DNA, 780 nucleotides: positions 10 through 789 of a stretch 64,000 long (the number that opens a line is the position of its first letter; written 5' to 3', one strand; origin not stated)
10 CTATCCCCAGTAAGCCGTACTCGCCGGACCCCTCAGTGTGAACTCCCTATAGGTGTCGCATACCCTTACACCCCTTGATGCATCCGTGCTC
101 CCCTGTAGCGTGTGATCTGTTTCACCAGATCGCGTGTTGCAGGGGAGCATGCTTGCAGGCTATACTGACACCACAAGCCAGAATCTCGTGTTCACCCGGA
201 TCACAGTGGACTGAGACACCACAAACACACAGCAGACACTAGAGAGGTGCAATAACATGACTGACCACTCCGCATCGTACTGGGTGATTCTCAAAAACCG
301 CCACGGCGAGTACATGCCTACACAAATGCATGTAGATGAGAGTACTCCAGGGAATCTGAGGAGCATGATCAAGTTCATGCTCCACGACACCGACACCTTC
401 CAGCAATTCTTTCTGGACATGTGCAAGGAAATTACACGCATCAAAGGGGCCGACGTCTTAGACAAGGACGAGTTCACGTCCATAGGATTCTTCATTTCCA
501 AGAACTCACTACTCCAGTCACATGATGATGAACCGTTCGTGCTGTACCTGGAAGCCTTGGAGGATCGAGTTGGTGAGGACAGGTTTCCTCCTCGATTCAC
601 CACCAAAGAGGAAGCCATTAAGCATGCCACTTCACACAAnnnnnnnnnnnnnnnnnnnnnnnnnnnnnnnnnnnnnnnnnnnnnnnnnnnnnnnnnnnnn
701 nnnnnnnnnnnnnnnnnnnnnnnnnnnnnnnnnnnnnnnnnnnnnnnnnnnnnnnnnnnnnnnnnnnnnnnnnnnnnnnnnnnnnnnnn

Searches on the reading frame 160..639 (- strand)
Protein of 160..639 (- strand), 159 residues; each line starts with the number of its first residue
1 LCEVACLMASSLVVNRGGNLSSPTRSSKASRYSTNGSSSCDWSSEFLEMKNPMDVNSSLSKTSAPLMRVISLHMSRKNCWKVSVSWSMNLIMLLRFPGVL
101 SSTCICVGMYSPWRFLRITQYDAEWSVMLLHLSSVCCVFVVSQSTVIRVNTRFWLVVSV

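Call 44: search_protein_families(library=pfam, alignment_id=A1, max_evalue=0.01)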
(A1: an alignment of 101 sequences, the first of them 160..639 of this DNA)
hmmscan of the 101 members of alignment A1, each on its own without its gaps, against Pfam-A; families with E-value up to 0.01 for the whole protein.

A. member 1, window:160-639:- (159 aa): 0 families

B. families by the number of members that match (of 101 scanned): 8 families
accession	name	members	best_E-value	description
PF06011.17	TRP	2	0.0027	Transient receptor potential (TRP) ion channel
PF00420.29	Oxidored_q2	2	0.0046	NADH-ubiquinone/plastoquinone oxidoreductase chain 4L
PF01534.23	Frizzled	1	3.4e-05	Frizzled/Smoothened family membrane region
PF12985.13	DUF3869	1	0.00031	Domain of unknown function (DUF3869)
PF10183.14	ESSS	1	0.0022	ESSS subunit of NADH:ubiquinone oxidoreductase (complex I)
PF11833.13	CPP1-like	1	0.0022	Protein CHAPERONE-LIKE PROTEIN OF POR1-like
PF10138.15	vWA-TerF-like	1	0.0049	vWA found in TerF C terminus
PF06687.17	SUR7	1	0.0061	SUR7/PalI family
